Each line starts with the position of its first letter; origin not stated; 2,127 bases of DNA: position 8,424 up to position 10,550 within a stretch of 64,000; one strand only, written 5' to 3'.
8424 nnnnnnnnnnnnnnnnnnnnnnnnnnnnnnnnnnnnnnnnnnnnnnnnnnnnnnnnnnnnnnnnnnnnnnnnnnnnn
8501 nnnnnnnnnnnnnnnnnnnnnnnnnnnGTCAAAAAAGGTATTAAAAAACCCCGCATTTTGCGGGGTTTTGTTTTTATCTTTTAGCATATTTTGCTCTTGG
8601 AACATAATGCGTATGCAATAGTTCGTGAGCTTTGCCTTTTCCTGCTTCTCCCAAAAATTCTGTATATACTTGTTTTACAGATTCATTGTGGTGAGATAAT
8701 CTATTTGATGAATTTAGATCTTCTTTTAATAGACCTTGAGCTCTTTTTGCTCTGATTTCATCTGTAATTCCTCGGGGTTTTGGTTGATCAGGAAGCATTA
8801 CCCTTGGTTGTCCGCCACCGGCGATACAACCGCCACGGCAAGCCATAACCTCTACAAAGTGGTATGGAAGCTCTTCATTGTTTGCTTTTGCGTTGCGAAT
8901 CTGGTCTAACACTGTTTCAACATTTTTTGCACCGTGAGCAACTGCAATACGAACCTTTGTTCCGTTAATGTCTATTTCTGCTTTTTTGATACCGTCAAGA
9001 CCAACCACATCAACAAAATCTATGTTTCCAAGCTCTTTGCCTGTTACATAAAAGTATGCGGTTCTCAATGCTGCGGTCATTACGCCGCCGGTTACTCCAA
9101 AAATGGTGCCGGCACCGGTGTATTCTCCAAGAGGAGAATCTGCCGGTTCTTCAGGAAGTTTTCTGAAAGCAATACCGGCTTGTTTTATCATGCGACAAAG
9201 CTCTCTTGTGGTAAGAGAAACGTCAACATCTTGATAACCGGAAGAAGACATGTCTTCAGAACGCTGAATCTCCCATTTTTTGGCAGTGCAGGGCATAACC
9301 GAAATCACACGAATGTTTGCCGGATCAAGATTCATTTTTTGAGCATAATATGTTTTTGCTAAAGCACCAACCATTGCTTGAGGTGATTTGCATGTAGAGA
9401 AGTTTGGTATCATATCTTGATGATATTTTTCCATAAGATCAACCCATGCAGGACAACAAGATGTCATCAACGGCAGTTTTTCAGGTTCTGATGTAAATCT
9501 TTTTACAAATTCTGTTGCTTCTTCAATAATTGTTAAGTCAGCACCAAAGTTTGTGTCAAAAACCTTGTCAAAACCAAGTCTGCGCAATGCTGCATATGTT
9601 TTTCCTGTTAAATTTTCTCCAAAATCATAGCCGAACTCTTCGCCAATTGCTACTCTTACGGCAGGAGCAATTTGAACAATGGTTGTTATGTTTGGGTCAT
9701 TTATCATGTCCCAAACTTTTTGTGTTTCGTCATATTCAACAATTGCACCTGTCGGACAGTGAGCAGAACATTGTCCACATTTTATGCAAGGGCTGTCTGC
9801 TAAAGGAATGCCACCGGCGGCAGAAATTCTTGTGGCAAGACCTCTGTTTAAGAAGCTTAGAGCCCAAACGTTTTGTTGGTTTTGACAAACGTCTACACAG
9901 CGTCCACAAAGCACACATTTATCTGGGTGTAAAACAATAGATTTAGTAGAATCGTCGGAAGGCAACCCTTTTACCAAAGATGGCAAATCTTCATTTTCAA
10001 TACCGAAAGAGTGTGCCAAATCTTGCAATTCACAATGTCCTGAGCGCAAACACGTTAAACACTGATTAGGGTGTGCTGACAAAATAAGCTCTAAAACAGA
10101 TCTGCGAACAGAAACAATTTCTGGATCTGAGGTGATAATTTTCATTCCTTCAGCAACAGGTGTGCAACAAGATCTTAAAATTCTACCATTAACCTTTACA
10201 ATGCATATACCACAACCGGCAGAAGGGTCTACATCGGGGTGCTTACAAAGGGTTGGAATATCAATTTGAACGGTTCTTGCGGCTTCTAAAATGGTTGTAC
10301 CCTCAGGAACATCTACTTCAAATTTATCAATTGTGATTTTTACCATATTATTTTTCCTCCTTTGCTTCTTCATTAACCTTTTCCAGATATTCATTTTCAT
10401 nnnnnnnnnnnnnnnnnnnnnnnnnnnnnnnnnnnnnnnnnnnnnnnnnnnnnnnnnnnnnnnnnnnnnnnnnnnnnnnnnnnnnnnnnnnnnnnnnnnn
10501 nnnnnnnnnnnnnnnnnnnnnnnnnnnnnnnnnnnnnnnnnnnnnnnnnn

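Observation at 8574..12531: Complete three-subunit NuoE/NuoF-like [FeFe]-hydrogenase operon (hydC-hydB-hydA) inside an alphaproteobacterial housekeeping block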

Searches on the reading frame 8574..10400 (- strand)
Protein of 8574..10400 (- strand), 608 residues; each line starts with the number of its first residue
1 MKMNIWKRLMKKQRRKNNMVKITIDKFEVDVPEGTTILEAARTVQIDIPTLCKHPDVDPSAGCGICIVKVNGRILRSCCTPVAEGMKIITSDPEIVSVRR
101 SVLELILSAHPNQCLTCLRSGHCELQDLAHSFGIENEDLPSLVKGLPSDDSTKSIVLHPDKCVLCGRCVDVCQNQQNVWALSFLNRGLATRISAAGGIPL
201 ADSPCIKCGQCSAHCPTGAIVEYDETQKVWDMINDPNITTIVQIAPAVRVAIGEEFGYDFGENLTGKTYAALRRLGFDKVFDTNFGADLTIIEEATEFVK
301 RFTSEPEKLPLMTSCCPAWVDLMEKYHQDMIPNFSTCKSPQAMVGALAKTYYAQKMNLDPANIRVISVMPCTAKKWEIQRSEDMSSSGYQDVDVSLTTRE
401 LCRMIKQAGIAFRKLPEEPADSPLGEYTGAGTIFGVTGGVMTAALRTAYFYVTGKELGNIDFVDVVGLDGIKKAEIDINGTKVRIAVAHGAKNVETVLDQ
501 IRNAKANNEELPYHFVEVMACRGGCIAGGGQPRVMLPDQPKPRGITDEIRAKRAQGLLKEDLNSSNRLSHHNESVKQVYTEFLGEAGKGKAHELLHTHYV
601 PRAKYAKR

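Call 3: search_protein_families(library=pfam, proteins=[window:8574-10400:-])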
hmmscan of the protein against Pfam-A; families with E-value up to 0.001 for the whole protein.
window:8574-10400:- (608 aa): 11 families
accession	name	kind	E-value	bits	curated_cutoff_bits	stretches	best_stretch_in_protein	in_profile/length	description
PF02906.19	Fe_hyd_lg_C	-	1.8e-96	323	22.1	1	240-529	3-245/245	Iron only hydrogenase large subunit, C-terminal domain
PF02256.22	Fe_hyd_SSU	-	8.9e-21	74.1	24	1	547-602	1-56/56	Iron hydrogenase small subunit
PF13510.11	Fer2_4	-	6.5e-17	61.8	22.8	1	18-91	2-80/82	2Fe-2S iron-sulfur cluster binding domain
PF10588.14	NADH-G_4Fe-4S_3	-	3.3e-16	59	27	1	99-136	1-38/40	NADH-ubiquinone oxidoreductase-G iron-sulfur binding region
PF00037.32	Fer4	-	4.1e-09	36.3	21.1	2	156-173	2-19/24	4Fe-4S binding domain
PF00111.32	Fer2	-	8.9e-09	35.6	21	1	26-78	7-55/77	2Fe-2S iron-sulfur cluster binding domain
PF12838.12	Fer4_7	-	3.6e-07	31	27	0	205-224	2-21/52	4Fe-4S dicluster domain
PF13237.11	Fer4_10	-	3.6e-06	27.2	25.5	1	155-216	2-53/53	4Fe-4S dicluster domain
PF13187.11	Fer4_9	-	1.4e-05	25.4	27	1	161-220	1-52/52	4Fe-4S dicluster domain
PF13484.11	Fer4_16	-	0.0002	22.5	30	1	205-225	2-21/66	4Fe-4S double cluster binding domain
PF12837.12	Fer4_6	-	0.00085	19.6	25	0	203-220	7-24/24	4Fe-4S binding domain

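Call 4: search_protein_families(library=ncbifam, proteins=[window:8574-10400:-])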
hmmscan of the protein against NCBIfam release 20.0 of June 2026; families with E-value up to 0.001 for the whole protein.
window:8574-10400:- (608 aa): 32 families (the best 25 are shown)
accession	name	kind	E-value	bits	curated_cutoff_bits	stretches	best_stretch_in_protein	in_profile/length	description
NF040763.1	FeFe_hydrog_A6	exception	1e-234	780.2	765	1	20-602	1-571/571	NADH-dependent [FeFe] hydrogenase, group A6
NF040762.1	Hydr_FeFe_Clost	exception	8.3e-178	592.6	900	1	21-599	2-571/572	ferredoxin hydrogenase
TIGR02512.1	FeFe_hydrog_A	subfamily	3.4e-153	510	405.95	1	154-533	1-374/375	[FeFe] hydrogenase, group A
TIGR04105.1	FeFe_hydrog_B1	subfamily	3.2e-50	171.2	450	2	156-479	138-434/462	monomeric [FeFe] hydrogenase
NF005745.0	PRK07569.1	equivalog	3.4e-46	157.5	333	1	20-226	4-213/238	bidirectional hydrogenase complex protein HoxU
NF006305.0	PRK08493.1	equivalog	7e-37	126.9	591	1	19-224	1-225/819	NADH-quinone oxidoreductase subunit G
TIGR01973.1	NuoG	equivalog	6e-36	124.4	470.05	1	22-250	1-230/606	NADH-quinone oxidoreductase subunit NuoG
NF005895.0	PRK07860.1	equivalog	7.5e-29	100.3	802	1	10-221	8-221/811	NADH-quinone oxidoreductase subunit G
NF009454.0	PRK12814.1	equivalog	2.6e-21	75.7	916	1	19-116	3-102/657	putative NADPH-dependent glutamate synthase small subunit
NF042909.1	FMH_DH_FwdF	exception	4.4e-08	32.6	375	1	88-228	31-163/336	tungsten-dependent formylmethanofuran dehydrogenase subunit FwdF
NF045480.1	FdxA_Actino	equivalog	4.3e-07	30.2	125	0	152-175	30-53/107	ferredoxin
NF058577.1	FdxA_fam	equivalog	9.8e-07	28.9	65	1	203-227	7-31/52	4Fe-4S ferredoxin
TIGR02912.1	sulfite_red_C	equivalog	2e-05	23.8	324.1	1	159-224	168-222/314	sulfite reductase subunit C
NF040770.1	hetero_SS_HdrA2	exception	2.5e-05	22.6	1100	1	155-226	572-629/777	CoB-CoM heterodisulfide reductase HdrA2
TIGR04003.1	rSAM_BssD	equivalog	4.2e-05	22.9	496.45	0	149-175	39-65/314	[benzylsuccinate synthase]-activating enzyme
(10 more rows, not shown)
